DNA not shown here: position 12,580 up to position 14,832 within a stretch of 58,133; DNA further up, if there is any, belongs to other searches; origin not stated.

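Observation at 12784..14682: Natural in-frame FliF-FliG fusion lacking both partners of the FliF-C/FliG-N interface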

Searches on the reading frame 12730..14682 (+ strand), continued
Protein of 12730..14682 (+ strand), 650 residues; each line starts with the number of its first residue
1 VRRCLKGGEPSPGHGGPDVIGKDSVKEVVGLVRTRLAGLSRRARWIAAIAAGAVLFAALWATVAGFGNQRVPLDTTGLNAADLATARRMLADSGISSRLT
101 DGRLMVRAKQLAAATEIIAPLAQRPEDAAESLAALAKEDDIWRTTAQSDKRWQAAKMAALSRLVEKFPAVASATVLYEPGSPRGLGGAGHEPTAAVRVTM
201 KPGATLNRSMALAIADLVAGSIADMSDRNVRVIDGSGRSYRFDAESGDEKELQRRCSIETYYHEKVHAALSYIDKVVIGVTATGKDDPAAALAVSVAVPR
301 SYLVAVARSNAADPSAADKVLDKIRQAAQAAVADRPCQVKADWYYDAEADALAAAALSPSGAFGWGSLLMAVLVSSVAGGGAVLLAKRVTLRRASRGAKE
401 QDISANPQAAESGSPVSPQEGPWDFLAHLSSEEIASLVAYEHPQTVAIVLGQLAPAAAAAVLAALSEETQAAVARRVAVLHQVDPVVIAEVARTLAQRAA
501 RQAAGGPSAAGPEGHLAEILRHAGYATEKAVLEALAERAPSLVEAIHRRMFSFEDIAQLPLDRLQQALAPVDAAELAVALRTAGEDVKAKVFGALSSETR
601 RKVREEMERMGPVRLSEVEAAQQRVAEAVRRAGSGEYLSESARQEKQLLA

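Call 34: list_cluster_members(proteins=[P0004, P0006, P0007, P0011, P0013, P0016, P0024, P0002, P0003])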
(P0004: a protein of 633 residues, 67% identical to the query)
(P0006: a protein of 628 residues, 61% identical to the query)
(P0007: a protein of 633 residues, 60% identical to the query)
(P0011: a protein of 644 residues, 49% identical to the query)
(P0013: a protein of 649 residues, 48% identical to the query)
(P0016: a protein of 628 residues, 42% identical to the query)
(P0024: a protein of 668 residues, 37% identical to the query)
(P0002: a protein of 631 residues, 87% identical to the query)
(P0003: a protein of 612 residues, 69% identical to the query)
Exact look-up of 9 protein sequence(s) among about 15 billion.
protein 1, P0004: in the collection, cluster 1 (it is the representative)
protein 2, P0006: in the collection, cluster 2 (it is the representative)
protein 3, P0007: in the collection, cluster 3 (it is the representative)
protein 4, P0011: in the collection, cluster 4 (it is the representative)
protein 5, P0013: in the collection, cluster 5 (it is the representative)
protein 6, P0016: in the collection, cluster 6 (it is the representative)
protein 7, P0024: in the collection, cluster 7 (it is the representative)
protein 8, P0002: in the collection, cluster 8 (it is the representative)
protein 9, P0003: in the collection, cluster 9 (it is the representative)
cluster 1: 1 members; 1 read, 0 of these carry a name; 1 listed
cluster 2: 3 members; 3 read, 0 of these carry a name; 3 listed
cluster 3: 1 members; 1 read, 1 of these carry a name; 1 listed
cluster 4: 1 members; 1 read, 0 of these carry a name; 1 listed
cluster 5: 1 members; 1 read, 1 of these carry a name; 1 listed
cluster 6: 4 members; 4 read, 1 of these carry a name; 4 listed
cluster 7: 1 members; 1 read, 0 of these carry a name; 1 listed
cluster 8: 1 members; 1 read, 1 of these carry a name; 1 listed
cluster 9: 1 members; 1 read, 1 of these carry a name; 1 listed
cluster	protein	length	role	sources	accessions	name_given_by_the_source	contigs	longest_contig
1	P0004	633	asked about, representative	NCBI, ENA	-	-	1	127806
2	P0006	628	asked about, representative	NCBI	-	-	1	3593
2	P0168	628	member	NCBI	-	-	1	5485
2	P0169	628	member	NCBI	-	-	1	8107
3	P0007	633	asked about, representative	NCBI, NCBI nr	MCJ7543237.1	MAG: hypothetical protein MUP47_01520 [Phycisphaerae bacterium] | hypothetical protein [Phycisphaerae bacterium]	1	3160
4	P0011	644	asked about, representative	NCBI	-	-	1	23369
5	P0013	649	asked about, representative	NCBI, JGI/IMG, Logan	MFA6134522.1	MAG: FliG C-terminal domain-containing protein [Phycisphaerae bacterium] | flagellar motor switch protein FliG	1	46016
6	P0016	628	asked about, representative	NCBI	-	-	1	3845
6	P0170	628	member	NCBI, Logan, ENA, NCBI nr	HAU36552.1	MAG TPA: hypothetical protein DCX07_02405 [Phycisphaerales bacterium] | hypothetical protein [Phycisphaerales bacterium]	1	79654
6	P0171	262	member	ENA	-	-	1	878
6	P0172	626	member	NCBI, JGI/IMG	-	-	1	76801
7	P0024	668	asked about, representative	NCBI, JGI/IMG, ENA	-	-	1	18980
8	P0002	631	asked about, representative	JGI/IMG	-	flagellar motor switch protein FliG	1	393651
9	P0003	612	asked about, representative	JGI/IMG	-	flagellar motor switch protein FliG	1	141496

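Call 35: find_encoding_contigs(protein=P0001, flank=10000, max_places=4)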
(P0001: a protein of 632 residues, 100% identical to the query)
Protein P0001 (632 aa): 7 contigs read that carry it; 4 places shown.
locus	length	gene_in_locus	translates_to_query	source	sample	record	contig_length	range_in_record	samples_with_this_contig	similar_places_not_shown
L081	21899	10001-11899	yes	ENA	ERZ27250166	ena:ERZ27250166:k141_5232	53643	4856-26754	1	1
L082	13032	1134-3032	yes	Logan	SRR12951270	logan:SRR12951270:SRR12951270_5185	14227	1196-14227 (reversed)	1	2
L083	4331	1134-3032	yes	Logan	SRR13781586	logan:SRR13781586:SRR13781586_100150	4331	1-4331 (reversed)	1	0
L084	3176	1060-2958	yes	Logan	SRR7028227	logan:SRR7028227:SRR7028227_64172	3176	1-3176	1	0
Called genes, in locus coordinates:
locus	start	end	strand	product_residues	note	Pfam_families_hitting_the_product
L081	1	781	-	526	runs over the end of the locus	PF06917:Pectate_lyase_2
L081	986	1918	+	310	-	PF00701:DHDPS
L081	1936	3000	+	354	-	PF04166:PdxA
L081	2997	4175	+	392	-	PF07005:SBD_N, PF17042:NBD_C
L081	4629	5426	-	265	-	PF06500:FrsA-like (weak), PF01738:DLH, PF12146:Hydrolase_4 (faint), PF00326:Peptidase_S9 (faint), PF08840:BAAT_C (faint)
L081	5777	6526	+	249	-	PF07622:DUF1583 (faint)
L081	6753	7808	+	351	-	PF01208:URO-D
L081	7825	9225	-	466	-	PF00291:PALP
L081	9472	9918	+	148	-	PF12728:HTH_17 (faint), PF00376:MerR, PF13411:MerR_1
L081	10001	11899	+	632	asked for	PF01514:YscJ_FliF, PF14841:FliG_M, PF14842:FliG_N (weak), PF01706:FliG_C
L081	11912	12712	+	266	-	PF02108:FliH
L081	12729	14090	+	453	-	PF00006:ATP-synt_ab, PF18269:T3SS_ATPase_C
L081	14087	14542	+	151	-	PF02050:FliJ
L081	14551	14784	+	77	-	PF01052:FliMN_C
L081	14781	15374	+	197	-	-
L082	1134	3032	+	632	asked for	PF01514:YscJ_FliF, PF14841:FliG_M, PF14842:FliG_N (weak), PF01706:FliG_C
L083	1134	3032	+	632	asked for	PF01514:YscJ_FliF, PF14841:FliG_M, PF14842:FliG_N (weak), PF01706:FliG_C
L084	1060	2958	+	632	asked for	PF01514:YscJ_FliF, PF14841:FliG_M, PF14842:FliG_N (weak), PF01706:FliG_C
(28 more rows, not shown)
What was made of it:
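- The identical protein is found on at least 7 contigs, with four separate samples shown: call 35. The identical 632-aa product occurs on at least 7 contigs, with four separate samples shown (call 35).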

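Call 40: find_homologous_proteins(query=A2, max_evalue=1e-40)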
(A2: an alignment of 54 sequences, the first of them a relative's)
Query A2 (54 sequences) (632 aa, profile of the alignment): 38 proteins with E <= 1e-40 among 8000 candidates.
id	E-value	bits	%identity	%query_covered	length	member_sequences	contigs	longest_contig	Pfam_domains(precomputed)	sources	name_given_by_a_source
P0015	1.2e-243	828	43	92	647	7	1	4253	PF14842.12,PF14841.12,PF01514.24,PF01706.22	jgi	-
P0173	2.6e-232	791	42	98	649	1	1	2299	PF14842.12,PF14841.12,PF01514.24,PF01706.22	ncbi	-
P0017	5.6e-230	783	42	97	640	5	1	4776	PF14842.12,PF14841.12,PF01514.24,PF01706.22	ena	-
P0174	6.9e-228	776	38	99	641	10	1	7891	PF14842.12,PF14841.12,PF01514.24,PF03448.23,PF01706.22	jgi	jgi:flagellar biosynthesis/type III secretory pathway M-ring protein FliF/YscJ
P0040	5.9e-227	773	39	97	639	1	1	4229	PF14842.12,PF14841.12,PF01514.24,PF03448.23,PF01706.22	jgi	jgi:type III secretory pathway lipoprotein EscJ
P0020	1.6e-225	768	39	96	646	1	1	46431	PF14842.12,PF14841.12,PF01514.24,PF01706.22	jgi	-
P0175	1.3e-223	762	45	35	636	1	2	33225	PF14842.12,PF14841.12,PF01514.24,PF01706.22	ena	-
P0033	2.1e-222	758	39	96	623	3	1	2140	PF14842.12,PF14841.12,PF01514.24,PF01706.22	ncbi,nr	ncbi:MAG TPA: FliG C-terminal domain-containing protein, partial [Phycisphaerae bacterium]|nr:FliG C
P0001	2.2e-220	751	100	100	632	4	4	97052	PF14842.12,PF14841.12,PF01514.24,PF01706.22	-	-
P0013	3.3e-219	748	48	100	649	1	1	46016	PF14842.12,PF14841.12,PF01514.24,PF01706.22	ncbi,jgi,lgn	ncbi:MAG: FliG C-terminal domain-containing protein [Phycisphaerae bacterium]|jgi:flagellar motor sw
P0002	1.3e-218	746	86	100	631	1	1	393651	PF14842.12,PF14841.12,PF01514.24,PF01706.22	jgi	jgi:flagellar motor switch protein FliG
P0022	3.9e-218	744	41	88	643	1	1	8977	PF14842.12,PF14841.12,PF01514.24,PF01706.22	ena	-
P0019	5.9e-218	743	39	94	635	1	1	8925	PF14841.12,PF01514.24,PF01706.22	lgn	-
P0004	1.4e-215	736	67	99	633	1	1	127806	PF14842.12,PF14841.12,PF01514.24,PF03448.23,PF01706.22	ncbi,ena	-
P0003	3.7e-213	728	69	97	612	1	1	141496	PF14842.12,PF14841.12,PF01514.24,PF03448.23,PF01706.22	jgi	jgi:flagellar motor switch protein FliG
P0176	2.2e-212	725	40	94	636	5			PF14842.12,PF14841.12,PF01514.24,PF01706.22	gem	-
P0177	3.6e-210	718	45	35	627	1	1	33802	PF14842.12,PF14841.12,PF01514.24,PF01706.22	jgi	jgi:flagellar motor switch protein FliG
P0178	6.7e-210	717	42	94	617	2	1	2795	PF14842.12,PF14841.12,PF01514.24,PF03448.23,PF01706.22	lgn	-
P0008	1.7e-205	702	59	99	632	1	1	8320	PF14842.12,PF14841.12,PF01514.24,PF01706.22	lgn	-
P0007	2.2e-204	699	60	99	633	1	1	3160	PF14842.12,PF14841.12,PF01514.24,PF03448.23,PF01706.22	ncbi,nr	ncbi:MAG: hypothetical protein MUP47_01520 [Phycisphaerae bacterium]|nr:hypothetical protein [Phycis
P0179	3.2e-204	698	42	99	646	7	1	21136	PF14842.12,PF14841.12,PF01514.24,PF03448.23,PF01706.22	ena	-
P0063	3.2e-202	692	43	39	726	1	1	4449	PF14842.12,PF14841.12,PF01514.24,PF01706.22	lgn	-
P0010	1.4e-201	689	55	92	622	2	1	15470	PF14842.12,PF14841.12,PF01514.24,PF01706.22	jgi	-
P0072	3.5e-201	688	48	33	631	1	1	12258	PF14842.12,PF14841.12,PF01514.24,PF01706.22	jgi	jgi:hypothetical protein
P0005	1.8e-199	682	62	99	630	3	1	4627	PF14842.12,PF14841.12,PF01514.24,PF01706.22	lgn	-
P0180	2.5e-199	682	42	94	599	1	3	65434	PF14842.12,PF14841.12,PF01514.24,PF03448.23,PF01706.22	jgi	-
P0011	1.8e-198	679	49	99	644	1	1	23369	PF14842.12,PF14841.12,PF01514.24,PF01706.22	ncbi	-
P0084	3.6e-198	678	37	94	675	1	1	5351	PF14842.12,PF14841.12,PF01514.24,PF01706.22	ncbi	-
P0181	2.3e-197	675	40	96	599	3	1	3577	PF14842.12,PF14841.12,PF01514.24,PF03448.23,PF01706.22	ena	-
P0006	3.1e-197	675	61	99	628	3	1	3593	PF14842.12,PF14841.12,PF01514.24,PF01706.22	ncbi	-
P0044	8.1e-197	674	39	94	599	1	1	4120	PF14842.12,PF14841.12,PF01514.24,PF03448.23,PF01706.22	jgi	jgi:hypothetical protein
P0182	1.1e-195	670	43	94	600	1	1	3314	PF14842.12,PF14841.12,PF01514.24,PF01706.22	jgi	-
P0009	5.5e-194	664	58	99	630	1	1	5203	PF14842.12,PF14841.12,PF01514.24,PF01706.22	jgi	jgi:flagellar motor switch protein FliG/type III secretory pathway lipoprotein EscJ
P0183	4.0e-186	638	38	88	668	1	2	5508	PF14842.12,PF14841.12,PF01514.24,PF01706.22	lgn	-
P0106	6.5e-177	608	32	75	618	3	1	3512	PF14841.12,PF01514.24,PF01706.22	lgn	-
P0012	7.2e-148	512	60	76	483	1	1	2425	PF14842.12,PF14841.12,PF01514.24,PF01706.22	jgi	jgi:flagellar motor switch protein FliG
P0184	3.7e-133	463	32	88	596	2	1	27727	PF14841.12,PF01514.24,PF01706.22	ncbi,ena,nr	ncbi:MAG: hypothetical protein FWE88_08060 [Phycisphaerae bacterium]|nr:hypothetical protein [Phycis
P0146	2.9e-89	318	46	33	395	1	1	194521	PF01514.24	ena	-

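Call 42: search_protein_families(library=pfam, alignment_id=A2, max_evalue=0.001)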
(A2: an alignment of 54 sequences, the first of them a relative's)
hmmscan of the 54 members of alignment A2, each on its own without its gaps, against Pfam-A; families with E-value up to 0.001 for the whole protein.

A. member 1, P0001 (632 aa): 5 families
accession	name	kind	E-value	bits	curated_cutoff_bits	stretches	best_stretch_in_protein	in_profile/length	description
PF01706.21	FliG_C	-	1.2e-30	106.4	23.3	1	515-614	1-100/108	FliG C-terminal domain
PF01514.23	YscJ_FliF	-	5.4e-20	72.4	24.4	1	58-220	11-175/179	Secretory protein of YscJ/FliF family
PF14841.11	FliG_M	-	8.4e-19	68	25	1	414-484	2-72/76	FliG middle domain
PF14842.11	FliG_N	-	7.7e-09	36.5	25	1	424-486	4-66/104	FliG N-terminal domain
PF03448.22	MgtE_N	-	0.00019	22.3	25.9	0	406-455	32-81/102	MgtE intracellular N domain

B. families by the number of members that match (of 54 scanned): 5 families
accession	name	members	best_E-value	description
PF01706.21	FliG_C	54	2.9e-34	FliG C-terminal domain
PF14841.11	FliG_M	54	2.9e-26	FliG middle domain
PF01514.23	YscJ_FliF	54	2e-25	Secretory protein of YscJ/FliF family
PF14842.11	FliG_N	46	2.2e-12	FliG N-terminal domain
PF03448.22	MgtE_N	41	1.6e-07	MgtE intracellular N domain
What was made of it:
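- On FliF (flagellar MS-ring protein): No PF08345 hit in 54 of 54 members (call 42).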

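Call 43: search_protein_families(library=pfam, proteins=[P0147, P0148, P0157, P0104, P0063, L007:9998-11650:+, L007:11685-12713:+, L004:15008-16096:+], max_evalue=0.001)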
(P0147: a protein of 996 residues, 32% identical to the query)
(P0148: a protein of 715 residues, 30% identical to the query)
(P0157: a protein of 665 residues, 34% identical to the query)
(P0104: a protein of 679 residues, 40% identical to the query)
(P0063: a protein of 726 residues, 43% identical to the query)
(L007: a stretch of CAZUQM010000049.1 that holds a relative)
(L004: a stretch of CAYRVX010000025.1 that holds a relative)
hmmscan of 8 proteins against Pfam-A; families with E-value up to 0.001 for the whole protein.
P0147 (996 aa): 4 families
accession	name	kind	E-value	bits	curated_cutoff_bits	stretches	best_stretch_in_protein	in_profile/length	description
PF01706.21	FliG_C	-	4.3e-70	233.3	23.3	2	880-987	1-108/108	FliG C-terminal domain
PF02154.20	FliM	-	2.9e-60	203.9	27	1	38-228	1-192/192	Flagellar motor switch protein FliM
PF13475.11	DUF4116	-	1.5e-51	172.1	24.9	5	440-484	3-48/49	Domain of unknown function (DUF4116)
PF14841.11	FliG_M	-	9.9e-25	87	25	1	610-682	2-74/76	FliG middle domain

P0148 (715 aa): 4 families
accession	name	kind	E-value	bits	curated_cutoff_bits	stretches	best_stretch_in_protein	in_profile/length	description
PF01706.21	FliG_C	-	1.8e-31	109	23.3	1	598-703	2-107/108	FliG C-terminal domain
PF14841.11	FliG_M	-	1.3e-25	89.8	25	1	495-564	1-70/76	FliG middle domain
PF01514.23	YscJ_FliF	-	1.1e-08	35.6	24.4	1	68-218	23-173/179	Secretory protein of YscJ/FliF family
PF03448.22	MgtE_N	-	0.00052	20.9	25.9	0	506-558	2-52/102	MgtE intracellular N domain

P0157 (665 aa): 5 families
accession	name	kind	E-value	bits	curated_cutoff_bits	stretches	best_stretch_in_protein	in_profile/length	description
PF01706.21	FliG_C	-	6.4e-40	136.2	23.3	1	548-654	1-107/108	FliG C-terminal domain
PF14841.11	FliG_M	-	4.4e-26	91.4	25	1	446-520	1-75/76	FliG middle domain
PF01052.25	FliMN_C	-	1.1e-22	80.1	23.8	2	101-171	2-70/73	Type III flagellar switch regulator (C-ring) FliN C-term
PF14842.11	FliG_N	-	7.6e-22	78.3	25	1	339-438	5-104/104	FliG N-terminal domain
PF03448.22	MgtE_N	-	1.9e-05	25.5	25.9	0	439-493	32-86/102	MgtE intracellular N domain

P0104 (679 aa): 5 families
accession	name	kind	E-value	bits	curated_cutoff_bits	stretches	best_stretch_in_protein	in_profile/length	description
PF01706.21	FliG_C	-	2.5e-26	92.5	23.3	1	534-633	1-100/108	FliG C-terminal domain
PF14841.11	FliG_M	-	1.8e-19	70.1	25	1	433-505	1-73/76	FliG middle domain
PF01514.23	YscJ_FliF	-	2.5e-16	60.5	24.4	1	83-190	67-174/179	Secretory protein of YscJ/FliF family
PF03448.22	MgtE_N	-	1.5e-06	29.1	25.9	0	559-606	48-95/102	MgtE intracellular N domain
PF14842.11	FliG_N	-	9.6e-06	26.6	25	0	445-502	5-62/104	FliG N-terminal domain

P0063 (726 aa): 4 families
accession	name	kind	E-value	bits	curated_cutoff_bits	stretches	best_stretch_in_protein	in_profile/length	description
PF01706.21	FliG_C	-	1.2e-25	90.2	23.3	1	611-710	3-102/108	FliG C-terminal domain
PF01514.23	YscJ_FliF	-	2.1e-22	80.3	24.4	1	53-219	7-175/179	Secretory protein of YscJ/FliF family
PF14841.11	FliG_M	-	7.3e-18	65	25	1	498-562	2-66/76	FliG middle domain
PF14842.11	FliG_N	-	3.1e-06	28.2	25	0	509-558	5-54/104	FliG N-terminal domain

L007:9998-11650:+ (550 aa): 2 families
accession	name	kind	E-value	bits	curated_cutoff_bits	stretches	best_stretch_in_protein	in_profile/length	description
PF01514.23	YscJ_FliF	-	6.2e-25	88.5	24.4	1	69-214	24-174/179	Secretory protein of YscJ/FliF family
PF08345.17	YscJ_FliF_C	-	3.8e-07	31.1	23.8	1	250-401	5-131/147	Flagellar M-ring protein C-terminal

L007:11685-12713:+ (342 aa): 4 families
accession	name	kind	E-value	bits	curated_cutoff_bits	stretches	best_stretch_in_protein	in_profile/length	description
PF01706.21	FliG_C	-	7.6e-47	158.5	23.3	1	224-331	1-108/108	FliG C-terminal domain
PF14842.11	FliG_N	-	5.4e-37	127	25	2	12-114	2-104/104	FliG N-terminal domain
PF14841.11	FliG_M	-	5.3e-34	116.7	25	2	123-194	2-73/76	FliG middle domain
PF03448.22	MgtE_N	-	2.7e-07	31.5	25.9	0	252-300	51-99/102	MgtE intracellular N domain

L004:15008-16096:+ (362 aa): 1 family
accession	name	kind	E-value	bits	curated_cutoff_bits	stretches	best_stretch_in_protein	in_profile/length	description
PF01312.24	Bac_export_2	-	1.8e-83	281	24.4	1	10-348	1-333/335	FlhB HrpN YscU SpaS Family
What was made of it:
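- A canonical relative has PF08345 and a genuine FliG_N (E 5e-37): calls 42, 43.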
